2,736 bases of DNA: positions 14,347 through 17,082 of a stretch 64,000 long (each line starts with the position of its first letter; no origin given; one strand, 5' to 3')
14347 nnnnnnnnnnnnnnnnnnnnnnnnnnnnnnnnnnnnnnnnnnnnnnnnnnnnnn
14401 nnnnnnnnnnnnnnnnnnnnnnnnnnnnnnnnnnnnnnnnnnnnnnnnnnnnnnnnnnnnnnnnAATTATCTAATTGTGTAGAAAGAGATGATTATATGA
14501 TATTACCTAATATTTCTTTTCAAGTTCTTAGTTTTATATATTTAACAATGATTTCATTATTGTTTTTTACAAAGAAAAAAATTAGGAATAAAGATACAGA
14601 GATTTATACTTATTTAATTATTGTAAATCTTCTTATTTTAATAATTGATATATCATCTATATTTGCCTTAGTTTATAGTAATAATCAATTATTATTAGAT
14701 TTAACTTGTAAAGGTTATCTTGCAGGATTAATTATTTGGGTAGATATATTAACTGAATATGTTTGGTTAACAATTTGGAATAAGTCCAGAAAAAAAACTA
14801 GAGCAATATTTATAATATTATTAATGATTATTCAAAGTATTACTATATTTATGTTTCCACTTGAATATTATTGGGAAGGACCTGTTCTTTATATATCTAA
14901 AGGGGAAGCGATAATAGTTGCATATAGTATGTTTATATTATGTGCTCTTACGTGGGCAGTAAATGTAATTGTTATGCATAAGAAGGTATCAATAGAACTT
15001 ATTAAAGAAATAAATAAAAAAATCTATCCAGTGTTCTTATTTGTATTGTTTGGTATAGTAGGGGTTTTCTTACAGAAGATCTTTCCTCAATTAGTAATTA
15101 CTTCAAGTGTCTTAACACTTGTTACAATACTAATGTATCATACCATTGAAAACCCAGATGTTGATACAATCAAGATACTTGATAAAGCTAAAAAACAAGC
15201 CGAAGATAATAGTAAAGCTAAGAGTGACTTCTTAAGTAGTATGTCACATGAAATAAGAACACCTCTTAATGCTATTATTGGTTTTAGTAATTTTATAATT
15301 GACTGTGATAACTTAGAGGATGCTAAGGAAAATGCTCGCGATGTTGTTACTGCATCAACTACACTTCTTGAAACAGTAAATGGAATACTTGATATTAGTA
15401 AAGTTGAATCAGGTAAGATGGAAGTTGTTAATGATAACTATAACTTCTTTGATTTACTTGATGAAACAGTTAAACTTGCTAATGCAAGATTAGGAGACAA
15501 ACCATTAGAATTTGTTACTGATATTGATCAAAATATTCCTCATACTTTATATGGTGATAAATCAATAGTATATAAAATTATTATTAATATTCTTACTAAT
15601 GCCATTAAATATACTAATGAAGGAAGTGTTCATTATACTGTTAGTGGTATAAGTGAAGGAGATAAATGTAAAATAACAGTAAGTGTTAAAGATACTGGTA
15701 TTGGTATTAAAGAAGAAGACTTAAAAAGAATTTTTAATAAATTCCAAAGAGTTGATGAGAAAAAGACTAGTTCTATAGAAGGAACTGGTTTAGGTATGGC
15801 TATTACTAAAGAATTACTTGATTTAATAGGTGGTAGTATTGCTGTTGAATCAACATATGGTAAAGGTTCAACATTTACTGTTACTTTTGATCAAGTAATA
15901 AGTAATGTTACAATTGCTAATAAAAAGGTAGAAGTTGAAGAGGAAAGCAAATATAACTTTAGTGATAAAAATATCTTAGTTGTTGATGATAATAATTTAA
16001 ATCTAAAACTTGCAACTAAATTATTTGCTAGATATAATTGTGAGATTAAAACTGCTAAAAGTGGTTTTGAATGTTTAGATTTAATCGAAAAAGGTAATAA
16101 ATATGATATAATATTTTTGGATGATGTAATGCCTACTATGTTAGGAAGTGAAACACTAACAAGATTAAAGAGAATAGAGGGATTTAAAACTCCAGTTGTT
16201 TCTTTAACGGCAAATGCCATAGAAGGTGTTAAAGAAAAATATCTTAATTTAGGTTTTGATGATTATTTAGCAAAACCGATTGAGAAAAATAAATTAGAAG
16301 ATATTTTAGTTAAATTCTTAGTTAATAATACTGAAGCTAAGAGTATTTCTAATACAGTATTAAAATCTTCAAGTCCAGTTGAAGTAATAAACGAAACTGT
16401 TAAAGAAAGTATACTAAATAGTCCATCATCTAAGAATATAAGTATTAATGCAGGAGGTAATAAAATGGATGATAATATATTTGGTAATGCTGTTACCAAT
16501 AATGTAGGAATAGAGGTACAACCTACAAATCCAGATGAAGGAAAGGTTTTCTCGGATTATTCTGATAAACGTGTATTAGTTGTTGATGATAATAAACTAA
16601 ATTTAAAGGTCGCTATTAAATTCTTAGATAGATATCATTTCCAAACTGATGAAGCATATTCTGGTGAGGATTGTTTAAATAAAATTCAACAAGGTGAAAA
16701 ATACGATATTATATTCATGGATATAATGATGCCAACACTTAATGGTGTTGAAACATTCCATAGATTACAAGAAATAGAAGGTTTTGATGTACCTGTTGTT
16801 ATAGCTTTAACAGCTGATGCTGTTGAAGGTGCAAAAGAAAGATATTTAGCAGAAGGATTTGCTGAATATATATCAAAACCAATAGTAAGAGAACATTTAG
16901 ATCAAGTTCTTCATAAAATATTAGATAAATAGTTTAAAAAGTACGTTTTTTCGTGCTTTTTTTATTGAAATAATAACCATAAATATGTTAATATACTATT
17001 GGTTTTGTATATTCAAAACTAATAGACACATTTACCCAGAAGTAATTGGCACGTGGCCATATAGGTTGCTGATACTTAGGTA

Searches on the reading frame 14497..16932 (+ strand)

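Call 18: search_protein_families(library=pfam, proteins=[window:14497-16932:+], max_evalue=0.001)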
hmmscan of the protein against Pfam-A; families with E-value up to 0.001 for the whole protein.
window:14497-16932:+ (811 aa): 3 families
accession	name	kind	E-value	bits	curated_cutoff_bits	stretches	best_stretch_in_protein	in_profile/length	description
PF00072.30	Response_reg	-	1.6e-45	154.3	30.2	2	493-603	1-109/111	Response regulator receiver domain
PF02518.31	HATPase_c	-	1.2e-26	93.7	26.4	1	353-466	1-109/111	Histidine kinase-, DNA gyrase B-, and HSP90-like ATPase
PF00512.31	HisKA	-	3.9e-13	49.7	26.9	1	241-306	1-66/66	His Kinase A (phospho-acceptor) domain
